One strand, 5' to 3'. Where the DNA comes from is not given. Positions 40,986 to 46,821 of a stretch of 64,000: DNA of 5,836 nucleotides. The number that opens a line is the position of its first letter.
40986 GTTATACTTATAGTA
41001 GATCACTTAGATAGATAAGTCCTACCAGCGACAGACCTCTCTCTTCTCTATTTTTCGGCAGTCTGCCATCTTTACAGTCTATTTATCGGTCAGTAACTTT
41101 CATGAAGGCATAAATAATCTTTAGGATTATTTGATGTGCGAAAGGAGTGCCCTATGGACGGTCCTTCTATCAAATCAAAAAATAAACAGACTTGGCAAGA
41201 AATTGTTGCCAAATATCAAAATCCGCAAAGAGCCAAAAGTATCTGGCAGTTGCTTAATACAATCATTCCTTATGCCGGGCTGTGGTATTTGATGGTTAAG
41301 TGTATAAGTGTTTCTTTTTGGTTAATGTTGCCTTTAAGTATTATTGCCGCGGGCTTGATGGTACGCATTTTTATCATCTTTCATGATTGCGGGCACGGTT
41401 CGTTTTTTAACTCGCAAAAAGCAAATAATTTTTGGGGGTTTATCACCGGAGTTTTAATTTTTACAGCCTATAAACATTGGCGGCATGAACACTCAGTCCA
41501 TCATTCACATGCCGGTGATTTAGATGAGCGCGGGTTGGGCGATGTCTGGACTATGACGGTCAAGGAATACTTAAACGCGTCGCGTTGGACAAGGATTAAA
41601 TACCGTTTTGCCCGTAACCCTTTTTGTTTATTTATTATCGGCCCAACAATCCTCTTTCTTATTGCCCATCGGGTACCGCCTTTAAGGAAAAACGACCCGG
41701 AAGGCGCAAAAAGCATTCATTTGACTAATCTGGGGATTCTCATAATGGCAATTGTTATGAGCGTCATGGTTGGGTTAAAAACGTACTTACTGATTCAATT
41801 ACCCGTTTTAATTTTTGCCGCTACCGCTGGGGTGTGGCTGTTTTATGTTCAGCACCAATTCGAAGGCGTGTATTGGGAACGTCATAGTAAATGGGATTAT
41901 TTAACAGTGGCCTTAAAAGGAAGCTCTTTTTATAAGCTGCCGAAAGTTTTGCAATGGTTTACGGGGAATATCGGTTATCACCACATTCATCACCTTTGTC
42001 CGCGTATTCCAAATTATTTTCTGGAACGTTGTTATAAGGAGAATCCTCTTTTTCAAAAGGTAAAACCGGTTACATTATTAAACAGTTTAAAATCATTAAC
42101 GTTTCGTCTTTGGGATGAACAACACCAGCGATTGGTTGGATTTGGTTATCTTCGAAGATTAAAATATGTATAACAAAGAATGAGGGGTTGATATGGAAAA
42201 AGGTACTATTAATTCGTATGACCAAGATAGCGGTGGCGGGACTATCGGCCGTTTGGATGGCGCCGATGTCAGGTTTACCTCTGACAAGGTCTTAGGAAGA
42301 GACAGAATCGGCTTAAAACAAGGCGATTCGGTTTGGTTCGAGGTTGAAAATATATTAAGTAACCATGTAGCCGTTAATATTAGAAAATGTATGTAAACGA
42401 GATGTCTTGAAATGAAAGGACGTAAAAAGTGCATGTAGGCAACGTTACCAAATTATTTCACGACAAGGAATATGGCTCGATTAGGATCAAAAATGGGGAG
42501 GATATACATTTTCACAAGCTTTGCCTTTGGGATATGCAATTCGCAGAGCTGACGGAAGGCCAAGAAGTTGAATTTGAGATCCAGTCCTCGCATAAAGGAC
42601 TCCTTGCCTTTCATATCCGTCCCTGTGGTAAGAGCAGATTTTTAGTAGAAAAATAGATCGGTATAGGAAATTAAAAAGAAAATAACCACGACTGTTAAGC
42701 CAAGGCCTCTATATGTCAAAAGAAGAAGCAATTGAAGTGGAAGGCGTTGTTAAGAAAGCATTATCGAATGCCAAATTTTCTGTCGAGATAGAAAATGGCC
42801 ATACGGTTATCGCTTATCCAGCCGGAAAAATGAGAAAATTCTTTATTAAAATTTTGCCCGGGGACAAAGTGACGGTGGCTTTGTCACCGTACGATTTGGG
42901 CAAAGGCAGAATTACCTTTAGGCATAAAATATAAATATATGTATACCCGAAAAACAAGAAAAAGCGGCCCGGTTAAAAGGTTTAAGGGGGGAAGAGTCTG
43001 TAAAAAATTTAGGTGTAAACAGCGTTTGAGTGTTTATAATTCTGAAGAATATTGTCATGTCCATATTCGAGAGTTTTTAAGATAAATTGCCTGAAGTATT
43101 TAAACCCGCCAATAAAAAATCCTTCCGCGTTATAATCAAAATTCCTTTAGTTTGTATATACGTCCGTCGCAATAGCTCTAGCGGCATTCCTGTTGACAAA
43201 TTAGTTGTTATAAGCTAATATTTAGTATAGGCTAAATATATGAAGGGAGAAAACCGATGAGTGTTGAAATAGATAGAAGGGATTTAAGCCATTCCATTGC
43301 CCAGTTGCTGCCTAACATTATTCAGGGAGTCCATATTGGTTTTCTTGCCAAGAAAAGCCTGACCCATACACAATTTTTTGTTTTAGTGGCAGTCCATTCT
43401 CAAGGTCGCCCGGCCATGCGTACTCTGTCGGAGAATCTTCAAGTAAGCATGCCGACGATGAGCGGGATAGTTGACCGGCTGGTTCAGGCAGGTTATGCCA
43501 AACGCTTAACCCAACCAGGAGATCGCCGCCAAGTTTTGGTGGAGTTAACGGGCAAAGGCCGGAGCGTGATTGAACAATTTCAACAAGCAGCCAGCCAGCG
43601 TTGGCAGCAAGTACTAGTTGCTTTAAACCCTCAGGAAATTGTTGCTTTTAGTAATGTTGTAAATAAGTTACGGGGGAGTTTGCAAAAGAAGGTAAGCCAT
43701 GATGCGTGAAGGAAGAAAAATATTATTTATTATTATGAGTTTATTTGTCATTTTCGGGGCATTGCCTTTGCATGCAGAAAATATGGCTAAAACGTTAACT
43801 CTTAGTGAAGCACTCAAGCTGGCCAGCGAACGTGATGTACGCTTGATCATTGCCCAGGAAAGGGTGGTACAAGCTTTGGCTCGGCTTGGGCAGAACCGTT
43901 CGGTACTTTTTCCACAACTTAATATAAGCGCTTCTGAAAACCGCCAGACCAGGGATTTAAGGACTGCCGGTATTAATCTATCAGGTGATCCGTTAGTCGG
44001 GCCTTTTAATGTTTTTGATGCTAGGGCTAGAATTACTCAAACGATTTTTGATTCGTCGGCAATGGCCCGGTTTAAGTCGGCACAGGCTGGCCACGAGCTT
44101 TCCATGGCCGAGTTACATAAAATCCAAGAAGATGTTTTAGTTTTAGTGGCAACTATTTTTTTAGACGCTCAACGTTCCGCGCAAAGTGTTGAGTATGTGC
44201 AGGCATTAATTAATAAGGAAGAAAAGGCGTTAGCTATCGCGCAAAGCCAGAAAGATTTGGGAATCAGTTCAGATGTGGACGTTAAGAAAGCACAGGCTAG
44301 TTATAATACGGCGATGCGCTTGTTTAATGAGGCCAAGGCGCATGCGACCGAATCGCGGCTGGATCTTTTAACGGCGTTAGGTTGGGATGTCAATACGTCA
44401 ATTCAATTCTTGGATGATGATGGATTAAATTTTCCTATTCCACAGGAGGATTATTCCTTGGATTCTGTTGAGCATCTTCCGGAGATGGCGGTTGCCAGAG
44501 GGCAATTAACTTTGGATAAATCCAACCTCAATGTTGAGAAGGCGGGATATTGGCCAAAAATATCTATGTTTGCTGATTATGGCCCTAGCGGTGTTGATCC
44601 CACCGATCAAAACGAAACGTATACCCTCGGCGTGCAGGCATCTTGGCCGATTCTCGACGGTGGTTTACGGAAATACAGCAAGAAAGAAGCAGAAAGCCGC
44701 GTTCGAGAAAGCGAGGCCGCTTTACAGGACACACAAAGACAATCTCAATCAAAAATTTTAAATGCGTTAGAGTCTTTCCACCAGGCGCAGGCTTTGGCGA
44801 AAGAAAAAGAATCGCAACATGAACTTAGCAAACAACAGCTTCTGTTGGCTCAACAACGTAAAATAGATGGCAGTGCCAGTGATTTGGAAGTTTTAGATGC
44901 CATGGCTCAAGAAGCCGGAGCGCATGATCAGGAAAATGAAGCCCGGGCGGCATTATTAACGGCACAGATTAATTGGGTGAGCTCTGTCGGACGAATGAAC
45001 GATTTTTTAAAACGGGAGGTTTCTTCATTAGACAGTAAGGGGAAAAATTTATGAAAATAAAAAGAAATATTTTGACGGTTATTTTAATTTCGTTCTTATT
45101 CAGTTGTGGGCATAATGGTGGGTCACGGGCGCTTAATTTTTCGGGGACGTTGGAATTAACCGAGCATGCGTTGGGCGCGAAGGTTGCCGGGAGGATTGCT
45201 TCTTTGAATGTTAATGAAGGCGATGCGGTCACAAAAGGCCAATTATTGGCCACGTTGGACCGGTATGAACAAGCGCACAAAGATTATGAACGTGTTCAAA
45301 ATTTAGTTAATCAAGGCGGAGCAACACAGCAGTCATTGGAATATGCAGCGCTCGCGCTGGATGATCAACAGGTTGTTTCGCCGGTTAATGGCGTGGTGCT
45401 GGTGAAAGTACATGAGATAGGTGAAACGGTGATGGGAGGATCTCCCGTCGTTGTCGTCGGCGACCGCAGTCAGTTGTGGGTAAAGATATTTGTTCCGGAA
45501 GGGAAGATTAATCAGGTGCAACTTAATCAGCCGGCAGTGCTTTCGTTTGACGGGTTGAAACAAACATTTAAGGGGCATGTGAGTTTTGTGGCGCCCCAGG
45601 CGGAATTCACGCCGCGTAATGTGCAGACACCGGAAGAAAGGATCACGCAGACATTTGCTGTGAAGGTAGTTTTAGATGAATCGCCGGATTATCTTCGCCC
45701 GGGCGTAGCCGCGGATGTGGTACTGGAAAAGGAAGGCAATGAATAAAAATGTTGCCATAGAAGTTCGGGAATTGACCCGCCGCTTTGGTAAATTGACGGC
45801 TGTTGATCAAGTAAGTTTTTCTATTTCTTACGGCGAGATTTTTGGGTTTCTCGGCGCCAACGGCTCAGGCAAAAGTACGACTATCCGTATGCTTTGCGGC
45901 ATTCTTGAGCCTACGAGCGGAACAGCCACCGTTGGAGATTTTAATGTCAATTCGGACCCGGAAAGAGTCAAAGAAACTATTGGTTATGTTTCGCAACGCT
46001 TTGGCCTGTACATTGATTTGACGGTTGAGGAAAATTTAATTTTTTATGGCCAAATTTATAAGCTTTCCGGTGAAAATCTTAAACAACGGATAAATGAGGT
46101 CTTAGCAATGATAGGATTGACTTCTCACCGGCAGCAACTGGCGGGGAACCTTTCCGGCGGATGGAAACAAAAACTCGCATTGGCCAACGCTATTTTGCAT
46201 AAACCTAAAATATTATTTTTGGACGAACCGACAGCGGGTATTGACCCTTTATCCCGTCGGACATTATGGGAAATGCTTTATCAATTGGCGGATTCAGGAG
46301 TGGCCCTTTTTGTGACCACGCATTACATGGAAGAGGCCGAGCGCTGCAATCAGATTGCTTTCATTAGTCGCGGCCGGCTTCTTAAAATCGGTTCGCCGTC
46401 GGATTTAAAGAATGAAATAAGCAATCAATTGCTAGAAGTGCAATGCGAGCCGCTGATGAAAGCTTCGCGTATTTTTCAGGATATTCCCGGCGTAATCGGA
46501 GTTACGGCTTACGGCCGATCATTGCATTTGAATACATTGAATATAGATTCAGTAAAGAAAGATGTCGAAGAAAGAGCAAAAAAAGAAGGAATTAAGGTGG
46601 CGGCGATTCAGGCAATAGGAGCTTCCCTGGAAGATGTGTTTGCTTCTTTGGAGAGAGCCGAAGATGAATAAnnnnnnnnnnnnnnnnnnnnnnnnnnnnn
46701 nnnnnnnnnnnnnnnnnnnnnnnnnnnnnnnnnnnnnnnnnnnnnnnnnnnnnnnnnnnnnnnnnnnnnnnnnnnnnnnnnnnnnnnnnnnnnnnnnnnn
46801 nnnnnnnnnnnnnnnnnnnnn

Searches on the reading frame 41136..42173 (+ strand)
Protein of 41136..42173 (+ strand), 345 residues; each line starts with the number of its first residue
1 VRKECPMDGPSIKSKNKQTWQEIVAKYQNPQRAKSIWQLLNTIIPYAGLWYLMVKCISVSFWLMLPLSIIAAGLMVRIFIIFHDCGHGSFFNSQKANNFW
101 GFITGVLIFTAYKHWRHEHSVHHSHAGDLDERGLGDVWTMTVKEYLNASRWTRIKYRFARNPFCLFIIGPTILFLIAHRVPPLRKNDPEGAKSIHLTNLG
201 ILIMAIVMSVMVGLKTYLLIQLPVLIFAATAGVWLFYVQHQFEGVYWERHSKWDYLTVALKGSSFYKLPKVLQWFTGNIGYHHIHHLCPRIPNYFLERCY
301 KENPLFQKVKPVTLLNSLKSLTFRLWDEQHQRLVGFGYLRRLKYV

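Call 41: search_protein_families(library=pfam, proteins=[window:41136-42173:+], max_evalue=0.001)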
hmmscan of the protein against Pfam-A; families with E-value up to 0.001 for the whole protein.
window:41136-42173:+ (345 aa): 1 family
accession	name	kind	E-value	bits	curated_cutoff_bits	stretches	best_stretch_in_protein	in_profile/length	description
PF00487.30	FA_desaturase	-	5.6e-31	108.6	29.7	1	61-302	2-237/253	Fatty acid desaturase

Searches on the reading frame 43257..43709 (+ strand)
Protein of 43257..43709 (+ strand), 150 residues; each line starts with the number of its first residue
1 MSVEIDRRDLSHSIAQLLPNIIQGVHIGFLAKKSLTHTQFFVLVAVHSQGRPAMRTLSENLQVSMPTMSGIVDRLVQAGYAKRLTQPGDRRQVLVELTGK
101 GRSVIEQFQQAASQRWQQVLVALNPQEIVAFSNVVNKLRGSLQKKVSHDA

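Call 41: search_protein_families(library=pfam, proteins=[window:43257-43709:+], max_evalue=0.001)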
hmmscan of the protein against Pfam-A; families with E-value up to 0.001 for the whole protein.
window:43257-43709:+ (150 aa): 5 families
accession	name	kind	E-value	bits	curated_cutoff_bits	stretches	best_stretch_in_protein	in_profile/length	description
PF01047.28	MarR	-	6.8e-13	48.7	24.6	1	35-93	1-59/59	MarR family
PF12802.13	MarR_2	-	2.9e-09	37.4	27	1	35-92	3-61/61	MarR family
PF22381.2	Staph_reg_Sar_Rot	-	1.6e-06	28.5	27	1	32-107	9-84/85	Transcriptional regulator SarA/Rot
PF13463.12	HTH_27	-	5e-05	23.9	22.2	1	35-101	1-68/68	Winged helix DNA-binding domain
PF13601.12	HTH_34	-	0.00073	20.1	27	0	40-108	3-72/80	Winged helix DNA-binding domain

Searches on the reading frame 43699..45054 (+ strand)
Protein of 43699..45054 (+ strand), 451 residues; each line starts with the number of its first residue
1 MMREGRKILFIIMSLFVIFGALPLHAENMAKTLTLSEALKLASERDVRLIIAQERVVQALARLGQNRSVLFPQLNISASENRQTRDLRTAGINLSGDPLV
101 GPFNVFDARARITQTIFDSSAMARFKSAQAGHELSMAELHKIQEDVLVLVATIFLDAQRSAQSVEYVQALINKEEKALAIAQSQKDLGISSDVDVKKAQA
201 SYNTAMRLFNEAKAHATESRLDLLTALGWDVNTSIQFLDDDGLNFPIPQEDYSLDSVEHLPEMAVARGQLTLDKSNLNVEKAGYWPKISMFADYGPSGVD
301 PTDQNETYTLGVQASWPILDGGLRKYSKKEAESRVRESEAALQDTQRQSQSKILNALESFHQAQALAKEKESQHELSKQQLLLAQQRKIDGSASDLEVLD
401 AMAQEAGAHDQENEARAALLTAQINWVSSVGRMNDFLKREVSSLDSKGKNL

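Call 41: search_protein_families(library=pfam, proteins=[window:43699-45054:+], max_evalue=0.001)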
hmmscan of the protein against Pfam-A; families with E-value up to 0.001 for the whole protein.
window:43699-45054:+ (451 aa): 1 family
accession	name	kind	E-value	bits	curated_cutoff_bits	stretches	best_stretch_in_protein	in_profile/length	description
PF02321.23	OEP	-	8.1e-45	153.4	22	2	257-426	9-182/187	Outer membrane efflux protein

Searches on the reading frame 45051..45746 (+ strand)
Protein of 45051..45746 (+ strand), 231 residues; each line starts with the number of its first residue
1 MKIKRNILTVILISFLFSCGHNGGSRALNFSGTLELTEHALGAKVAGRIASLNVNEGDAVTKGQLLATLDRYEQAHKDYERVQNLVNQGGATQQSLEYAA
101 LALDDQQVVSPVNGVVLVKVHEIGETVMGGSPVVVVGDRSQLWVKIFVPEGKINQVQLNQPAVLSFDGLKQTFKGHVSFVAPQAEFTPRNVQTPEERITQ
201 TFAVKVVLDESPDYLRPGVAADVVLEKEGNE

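Call 41: search_protein_families(library=pfam, proteins=[window:45051-45746:+], max_evalue=0.001)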
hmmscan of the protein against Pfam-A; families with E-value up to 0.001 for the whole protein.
window:45051-45746:+ (231 aa): 4 families
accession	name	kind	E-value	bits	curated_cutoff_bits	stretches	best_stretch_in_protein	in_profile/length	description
PF16576.10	HlyD_D23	-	1.8e-19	70.3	30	1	106-218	109-211/214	Barrel-sandwich domain of CusB or HlyD membrane-fusion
PF13437.12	HlyD_3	-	5.9e-17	62.8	22.2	1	108-217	2-105/106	HlyD family secretion protein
PF13533.13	Biotin_lipoyl_2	-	1.4e-08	34.8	29.8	1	43-70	5-32/32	Biotin-lipoyl like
PF00364.28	Biotin_lipoyl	-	2.1e-05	24.7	22.1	0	40-69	44-73/73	Biotin-requiring enzyme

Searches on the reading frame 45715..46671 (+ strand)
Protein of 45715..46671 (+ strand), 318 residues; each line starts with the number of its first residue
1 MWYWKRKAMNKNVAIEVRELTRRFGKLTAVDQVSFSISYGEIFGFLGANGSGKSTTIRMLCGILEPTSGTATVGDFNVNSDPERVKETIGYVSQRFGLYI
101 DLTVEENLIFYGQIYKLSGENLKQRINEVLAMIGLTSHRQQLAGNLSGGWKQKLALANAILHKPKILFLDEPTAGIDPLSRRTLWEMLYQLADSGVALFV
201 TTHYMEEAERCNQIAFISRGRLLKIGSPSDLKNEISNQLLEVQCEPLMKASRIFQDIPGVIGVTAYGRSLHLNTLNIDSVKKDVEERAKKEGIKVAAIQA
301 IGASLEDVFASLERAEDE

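Call 41: search_protein_families(library=pfam, proteins=[window:45715-46671:+], max_evalue=0.001)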
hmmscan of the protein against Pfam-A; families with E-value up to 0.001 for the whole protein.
window:45715-46671:+ (318 aa): 4 families
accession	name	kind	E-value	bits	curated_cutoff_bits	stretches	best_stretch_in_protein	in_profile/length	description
PF00005.33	ABC_tran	-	5.6e-33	114.9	25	1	31-174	2-137/137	ABC transporter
PF13304.12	AAA_21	-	1.4e-11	45.5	27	1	141-203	233-298/304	AAA domain, putative AbiEii toxin, Type IV TA system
PF13732.12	DrrA1-3_C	-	5.8e-06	27.4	27.4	1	226-310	1-78/81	ATP-binding protein DrrA1-3-like, C-terminal domain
PF02463.25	SMC_N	-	5.8e-05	23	40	0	114-215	110-209/220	RecF/RecN/SMC N terminal domain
